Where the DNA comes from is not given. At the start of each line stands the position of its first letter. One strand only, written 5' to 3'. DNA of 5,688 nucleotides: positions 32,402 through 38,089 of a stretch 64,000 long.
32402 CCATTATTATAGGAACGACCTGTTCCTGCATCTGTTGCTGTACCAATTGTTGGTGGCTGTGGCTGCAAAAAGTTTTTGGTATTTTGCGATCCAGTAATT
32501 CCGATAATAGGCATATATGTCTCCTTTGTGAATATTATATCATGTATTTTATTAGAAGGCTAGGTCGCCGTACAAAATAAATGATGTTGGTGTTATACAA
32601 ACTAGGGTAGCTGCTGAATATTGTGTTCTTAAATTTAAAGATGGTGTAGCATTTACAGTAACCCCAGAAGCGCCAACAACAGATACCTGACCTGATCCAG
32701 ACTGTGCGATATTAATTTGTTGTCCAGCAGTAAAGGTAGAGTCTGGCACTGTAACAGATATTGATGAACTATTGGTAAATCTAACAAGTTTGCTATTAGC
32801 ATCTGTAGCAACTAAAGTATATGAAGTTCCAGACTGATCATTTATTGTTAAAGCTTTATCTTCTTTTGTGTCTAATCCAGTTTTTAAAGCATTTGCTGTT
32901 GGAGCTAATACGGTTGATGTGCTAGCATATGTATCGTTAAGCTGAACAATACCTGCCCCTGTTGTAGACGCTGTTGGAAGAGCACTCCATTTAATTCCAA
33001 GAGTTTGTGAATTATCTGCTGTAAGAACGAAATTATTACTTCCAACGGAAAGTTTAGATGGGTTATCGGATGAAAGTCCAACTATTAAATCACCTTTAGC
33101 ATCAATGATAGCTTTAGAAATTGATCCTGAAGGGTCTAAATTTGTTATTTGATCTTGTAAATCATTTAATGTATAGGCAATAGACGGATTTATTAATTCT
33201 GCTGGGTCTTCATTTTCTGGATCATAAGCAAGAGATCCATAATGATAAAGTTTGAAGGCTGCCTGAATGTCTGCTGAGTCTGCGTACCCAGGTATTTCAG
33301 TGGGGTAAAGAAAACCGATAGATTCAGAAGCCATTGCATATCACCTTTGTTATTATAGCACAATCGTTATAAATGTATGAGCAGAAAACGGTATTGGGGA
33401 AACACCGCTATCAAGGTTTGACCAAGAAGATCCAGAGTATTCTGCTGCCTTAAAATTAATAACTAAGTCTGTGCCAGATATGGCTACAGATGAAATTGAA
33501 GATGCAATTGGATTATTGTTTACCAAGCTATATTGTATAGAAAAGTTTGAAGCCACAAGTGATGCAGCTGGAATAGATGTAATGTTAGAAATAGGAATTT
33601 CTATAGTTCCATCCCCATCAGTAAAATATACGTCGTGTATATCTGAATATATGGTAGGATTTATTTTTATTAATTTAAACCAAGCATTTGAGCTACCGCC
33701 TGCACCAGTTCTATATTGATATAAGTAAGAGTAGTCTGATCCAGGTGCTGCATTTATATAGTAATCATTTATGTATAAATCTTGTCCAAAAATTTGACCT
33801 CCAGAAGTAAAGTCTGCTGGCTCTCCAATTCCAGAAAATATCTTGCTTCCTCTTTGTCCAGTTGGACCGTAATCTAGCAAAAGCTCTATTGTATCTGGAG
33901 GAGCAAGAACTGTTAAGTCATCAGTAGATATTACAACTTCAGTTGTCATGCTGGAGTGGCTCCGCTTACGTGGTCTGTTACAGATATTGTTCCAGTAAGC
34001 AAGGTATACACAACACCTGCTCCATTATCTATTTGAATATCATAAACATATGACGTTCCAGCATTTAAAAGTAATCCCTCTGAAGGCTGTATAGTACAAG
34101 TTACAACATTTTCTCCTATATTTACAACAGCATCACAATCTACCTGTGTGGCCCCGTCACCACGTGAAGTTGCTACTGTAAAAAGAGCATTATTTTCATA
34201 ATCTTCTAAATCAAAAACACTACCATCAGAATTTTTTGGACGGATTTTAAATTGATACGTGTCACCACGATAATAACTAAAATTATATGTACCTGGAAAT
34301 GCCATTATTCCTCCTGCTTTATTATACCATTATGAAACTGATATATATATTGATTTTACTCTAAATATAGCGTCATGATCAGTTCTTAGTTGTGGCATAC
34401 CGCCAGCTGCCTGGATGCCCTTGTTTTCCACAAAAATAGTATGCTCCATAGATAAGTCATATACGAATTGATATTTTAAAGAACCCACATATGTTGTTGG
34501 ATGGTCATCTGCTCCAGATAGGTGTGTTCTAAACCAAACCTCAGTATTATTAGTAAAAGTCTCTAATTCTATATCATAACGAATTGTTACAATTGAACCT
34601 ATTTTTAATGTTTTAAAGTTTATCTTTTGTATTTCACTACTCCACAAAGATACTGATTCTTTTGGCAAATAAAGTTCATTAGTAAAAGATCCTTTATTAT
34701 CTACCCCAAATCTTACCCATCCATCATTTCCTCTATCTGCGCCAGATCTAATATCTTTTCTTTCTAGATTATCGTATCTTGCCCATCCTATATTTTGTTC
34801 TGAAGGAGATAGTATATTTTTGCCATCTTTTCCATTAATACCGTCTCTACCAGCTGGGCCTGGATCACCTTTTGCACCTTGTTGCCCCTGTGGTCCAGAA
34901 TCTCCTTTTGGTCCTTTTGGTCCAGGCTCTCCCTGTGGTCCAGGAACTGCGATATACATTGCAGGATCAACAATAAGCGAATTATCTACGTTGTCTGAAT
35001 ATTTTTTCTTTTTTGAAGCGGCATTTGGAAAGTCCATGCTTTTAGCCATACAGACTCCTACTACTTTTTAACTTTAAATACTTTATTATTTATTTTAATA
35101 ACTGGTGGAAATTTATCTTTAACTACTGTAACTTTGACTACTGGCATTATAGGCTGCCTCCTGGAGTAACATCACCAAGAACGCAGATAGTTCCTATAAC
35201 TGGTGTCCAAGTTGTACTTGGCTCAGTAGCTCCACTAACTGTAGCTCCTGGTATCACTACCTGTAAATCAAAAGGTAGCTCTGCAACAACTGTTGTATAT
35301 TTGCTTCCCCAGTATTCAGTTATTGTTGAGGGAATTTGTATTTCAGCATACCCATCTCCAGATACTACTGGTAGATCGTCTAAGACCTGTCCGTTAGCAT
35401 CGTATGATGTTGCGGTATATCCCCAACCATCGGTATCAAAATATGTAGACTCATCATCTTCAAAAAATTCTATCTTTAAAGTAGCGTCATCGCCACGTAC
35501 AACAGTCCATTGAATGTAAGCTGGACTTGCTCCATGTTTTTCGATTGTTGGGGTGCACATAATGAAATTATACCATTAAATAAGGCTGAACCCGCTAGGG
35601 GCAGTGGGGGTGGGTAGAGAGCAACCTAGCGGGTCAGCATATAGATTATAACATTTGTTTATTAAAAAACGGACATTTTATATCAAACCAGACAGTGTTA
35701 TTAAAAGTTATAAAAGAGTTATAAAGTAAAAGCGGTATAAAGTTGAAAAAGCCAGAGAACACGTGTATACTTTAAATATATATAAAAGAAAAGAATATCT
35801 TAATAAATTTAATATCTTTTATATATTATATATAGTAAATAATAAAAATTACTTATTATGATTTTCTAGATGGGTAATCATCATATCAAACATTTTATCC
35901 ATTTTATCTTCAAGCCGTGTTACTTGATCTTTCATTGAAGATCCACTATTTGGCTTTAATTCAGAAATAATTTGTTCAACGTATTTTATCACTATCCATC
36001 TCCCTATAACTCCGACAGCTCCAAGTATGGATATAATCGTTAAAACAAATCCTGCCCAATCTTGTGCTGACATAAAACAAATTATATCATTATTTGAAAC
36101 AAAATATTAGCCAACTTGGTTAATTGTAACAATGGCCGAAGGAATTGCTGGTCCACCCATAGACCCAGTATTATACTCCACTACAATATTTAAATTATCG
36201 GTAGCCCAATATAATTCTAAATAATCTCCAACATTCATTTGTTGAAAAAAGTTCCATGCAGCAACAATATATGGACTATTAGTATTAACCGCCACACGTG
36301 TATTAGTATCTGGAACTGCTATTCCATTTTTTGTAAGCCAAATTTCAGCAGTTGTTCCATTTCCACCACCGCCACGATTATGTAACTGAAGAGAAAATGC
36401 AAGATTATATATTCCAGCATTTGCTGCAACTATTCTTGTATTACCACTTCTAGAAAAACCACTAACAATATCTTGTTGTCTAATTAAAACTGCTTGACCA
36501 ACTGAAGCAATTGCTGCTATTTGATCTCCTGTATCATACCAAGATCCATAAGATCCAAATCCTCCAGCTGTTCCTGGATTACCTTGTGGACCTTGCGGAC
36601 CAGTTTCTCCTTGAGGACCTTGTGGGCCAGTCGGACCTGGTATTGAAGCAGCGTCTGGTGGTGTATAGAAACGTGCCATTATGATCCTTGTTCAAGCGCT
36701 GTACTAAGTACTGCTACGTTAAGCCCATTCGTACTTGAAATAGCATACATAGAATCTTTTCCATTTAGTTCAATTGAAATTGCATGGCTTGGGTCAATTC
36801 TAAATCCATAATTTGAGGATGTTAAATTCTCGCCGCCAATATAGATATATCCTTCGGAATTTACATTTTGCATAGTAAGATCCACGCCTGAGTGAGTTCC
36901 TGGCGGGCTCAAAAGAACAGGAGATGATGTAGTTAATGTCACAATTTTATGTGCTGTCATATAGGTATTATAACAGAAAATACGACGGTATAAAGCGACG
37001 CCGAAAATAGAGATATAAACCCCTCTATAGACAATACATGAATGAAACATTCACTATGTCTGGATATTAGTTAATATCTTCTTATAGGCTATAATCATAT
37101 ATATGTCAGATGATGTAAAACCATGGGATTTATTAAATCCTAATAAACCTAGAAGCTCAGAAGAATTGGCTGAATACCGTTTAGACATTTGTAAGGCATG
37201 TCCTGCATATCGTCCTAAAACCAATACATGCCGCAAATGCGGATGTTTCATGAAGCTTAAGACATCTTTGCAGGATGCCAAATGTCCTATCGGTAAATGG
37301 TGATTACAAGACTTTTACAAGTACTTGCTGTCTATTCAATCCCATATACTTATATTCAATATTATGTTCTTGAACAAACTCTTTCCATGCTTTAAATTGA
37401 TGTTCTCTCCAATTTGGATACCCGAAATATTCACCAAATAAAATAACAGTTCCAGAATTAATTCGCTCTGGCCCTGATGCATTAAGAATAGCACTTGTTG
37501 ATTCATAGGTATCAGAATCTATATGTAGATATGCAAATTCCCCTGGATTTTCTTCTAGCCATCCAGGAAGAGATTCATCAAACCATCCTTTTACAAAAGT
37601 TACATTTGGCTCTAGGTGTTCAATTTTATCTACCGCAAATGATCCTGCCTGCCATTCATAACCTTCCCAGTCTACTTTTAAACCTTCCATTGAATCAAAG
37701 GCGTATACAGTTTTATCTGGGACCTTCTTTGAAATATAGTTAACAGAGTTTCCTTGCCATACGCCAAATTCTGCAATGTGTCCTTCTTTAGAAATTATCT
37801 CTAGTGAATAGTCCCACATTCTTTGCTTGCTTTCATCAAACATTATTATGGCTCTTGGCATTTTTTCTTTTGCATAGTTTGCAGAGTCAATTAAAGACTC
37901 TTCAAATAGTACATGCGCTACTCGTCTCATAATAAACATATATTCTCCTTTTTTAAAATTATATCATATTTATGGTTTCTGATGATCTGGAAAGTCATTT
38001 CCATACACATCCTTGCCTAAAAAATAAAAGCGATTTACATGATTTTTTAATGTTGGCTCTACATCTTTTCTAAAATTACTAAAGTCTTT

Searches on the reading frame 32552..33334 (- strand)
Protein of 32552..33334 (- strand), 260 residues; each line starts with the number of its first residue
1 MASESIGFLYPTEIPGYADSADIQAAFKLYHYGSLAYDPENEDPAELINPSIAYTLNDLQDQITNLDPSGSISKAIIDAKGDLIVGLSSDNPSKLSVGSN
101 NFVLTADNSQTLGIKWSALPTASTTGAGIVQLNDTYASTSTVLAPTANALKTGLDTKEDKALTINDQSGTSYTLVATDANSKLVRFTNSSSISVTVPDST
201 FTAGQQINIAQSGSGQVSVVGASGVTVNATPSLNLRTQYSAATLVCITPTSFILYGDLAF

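Call 69: search_protein_families(library=pfam, max_evalue=0.01, proteins=[window:32552-33334:-])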
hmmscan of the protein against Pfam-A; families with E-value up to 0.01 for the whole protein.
window:32552-33334:- (260 aa): 1 family
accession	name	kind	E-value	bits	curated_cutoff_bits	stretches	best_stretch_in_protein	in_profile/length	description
PF03406.18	Phage_fiber_2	-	1.4e-06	28.2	22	1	123-155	1-33/42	Phage tail fibre repeat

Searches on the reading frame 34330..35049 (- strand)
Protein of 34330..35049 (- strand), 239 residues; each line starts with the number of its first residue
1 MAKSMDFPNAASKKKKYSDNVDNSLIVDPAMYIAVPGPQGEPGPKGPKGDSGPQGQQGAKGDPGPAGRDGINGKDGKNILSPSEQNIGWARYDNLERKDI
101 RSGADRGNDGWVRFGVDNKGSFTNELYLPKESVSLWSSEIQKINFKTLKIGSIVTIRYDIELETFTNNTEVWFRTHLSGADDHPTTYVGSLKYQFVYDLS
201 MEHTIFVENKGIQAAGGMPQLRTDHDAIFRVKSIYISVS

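Call 69: search_protein_families(library=pfam, max_evalue=0.01, proteins=[window:34330-35049:-])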
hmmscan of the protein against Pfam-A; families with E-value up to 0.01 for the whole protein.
window:34330-35049:- (239 aa): 1 family
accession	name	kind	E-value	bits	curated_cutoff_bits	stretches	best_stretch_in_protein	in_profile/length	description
PF01391.23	Collagen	-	1.4e-08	34.8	27.2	1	36-77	3-44/60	Collagen triple helix repeat (20 copies)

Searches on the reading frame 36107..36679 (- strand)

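Call 40: search_protein_families(library=pfam, max_evalue=0.01, proteins=[window:36107-36679:-])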
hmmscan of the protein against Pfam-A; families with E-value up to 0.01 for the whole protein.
window:36107-36679:- (190 aa): 1 family
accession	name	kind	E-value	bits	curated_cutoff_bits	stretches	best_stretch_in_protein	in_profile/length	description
PF01391.23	Collagen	-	4.9e-05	23.5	27.2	1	15-45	10-40/60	Collagen triple helix repeat (20 copies)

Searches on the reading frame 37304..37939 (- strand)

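Call 40: search_protein_families(library=pfam, max_evalue=0.01, proteins=[window:37304-37939:-])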
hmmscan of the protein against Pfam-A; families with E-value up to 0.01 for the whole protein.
window:37304-37939:- (211 aa): 2 families
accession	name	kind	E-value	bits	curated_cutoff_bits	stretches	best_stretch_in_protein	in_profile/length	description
PF05711.17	TylF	-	7.4e-14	52.1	23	1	52-196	92-250/264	Macrocin-O-methyltransferase (TylF)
PF13578.12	Methyltransf_24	-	1e-11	46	26.3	1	57-170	2-104/105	Methyltransferase domain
